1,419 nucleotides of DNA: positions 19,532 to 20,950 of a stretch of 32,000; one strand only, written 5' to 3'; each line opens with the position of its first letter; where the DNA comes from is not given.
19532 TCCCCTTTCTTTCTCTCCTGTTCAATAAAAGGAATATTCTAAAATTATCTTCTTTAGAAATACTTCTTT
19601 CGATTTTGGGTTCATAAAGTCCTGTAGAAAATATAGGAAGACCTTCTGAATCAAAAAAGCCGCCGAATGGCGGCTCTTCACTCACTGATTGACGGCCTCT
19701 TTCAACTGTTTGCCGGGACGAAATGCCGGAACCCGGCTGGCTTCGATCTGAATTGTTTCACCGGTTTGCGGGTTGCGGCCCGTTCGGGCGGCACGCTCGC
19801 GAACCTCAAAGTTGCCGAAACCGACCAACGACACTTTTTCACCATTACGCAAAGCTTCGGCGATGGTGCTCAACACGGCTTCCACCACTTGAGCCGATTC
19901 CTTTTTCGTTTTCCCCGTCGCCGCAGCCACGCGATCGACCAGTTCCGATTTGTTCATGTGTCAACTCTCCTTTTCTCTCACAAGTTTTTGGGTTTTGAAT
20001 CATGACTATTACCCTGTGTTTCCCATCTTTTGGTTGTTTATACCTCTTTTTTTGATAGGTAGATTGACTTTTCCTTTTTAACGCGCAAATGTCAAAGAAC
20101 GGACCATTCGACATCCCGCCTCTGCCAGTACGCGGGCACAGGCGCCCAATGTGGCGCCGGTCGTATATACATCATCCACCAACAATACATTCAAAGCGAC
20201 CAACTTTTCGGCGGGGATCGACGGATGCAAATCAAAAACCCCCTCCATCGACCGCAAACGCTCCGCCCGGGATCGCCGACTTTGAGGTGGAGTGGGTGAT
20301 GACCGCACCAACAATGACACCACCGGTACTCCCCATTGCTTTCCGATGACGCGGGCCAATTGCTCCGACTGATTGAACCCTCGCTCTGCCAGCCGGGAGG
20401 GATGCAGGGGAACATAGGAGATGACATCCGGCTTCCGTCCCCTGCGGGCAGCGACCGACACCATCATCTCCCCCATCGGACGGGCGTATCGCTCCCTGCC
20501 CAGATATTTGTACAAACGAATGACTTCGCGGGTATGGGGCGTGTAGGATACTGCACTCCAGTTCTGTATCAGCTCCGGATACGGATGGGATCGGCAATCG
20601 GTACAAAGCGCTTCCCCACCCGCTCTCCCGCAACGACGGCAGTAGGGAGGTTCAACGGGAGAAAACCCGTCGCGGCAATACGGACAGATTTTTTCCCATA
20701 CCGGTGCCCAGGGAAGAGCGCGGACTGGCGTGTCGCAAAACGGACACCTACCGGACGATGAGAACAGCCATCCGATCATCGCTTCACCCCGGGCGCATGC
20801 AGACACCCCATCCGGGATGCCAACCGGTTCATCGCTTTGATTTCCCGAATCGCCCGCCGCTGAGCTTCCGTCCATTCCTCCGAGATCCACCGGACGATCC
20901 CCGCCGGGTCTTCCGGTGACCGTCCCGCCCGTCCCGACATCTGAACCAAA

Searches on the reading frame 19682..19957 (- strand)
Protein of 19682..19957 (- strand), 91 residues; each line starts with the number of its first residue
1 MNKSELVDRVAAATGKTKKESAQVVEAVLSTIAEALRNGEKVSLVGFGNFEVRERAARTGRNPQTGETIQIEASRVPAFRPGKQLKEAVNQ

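Call 32: search_protein_families(library=pfam, proteins=[window:19682-19957:-])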
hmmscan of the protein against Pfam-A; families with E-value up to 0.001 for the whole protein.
window:19682-19957:- (91 aa): 3 families
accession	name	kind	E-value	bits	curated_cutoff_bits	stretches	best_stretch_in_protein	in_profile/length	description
PF00216.26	Bac_DNA_binding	-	6.1e-38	129.4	22.4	1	1-90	1-90/90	Bacterial DNA-binding protein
PF18291.6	HU-HIG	-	1.2e-08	35.5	26.2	1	2-90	33-119/125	HU domain fused to wHTH, Ig, or Glycine-rich motif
PF10025.14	DUF2267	-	0.00096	19.8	29.8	0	2-40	69-107/122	Uncharacterized conserved protein (DUF2267)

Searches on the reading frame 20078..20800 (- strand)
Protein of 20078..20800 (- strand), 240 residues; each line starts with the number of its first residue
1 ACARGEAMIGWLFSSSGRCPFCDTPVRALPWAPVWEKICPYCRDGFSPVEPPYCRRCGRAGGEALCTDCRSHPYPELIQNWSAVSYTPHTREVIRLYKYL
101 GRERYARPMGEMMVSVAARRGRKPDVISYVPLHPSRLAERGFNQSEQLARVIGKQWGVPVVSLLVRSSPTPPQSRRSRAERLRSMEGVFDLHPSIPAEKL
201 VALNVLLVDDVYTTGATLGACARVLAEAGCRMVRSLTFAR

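Call 32: search_protein_families(library=pfam, proteins=[window:20078-20800:-])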
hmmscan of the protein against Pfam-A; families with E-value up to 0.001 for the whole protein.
window:20078-20800:- (240 aa): 2 families
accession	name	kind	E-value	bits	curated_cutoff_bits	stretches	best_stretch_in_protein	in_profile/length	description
PF18912.6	DZR_2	-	1.3e-06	28.6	27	1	11-70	4-56/56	Double zinc ribbon domain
PF00156.33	Pribosyltran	-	1.6e-05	24.7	26.3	1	202-239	87-124/158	Phosphoribosyl transferase domain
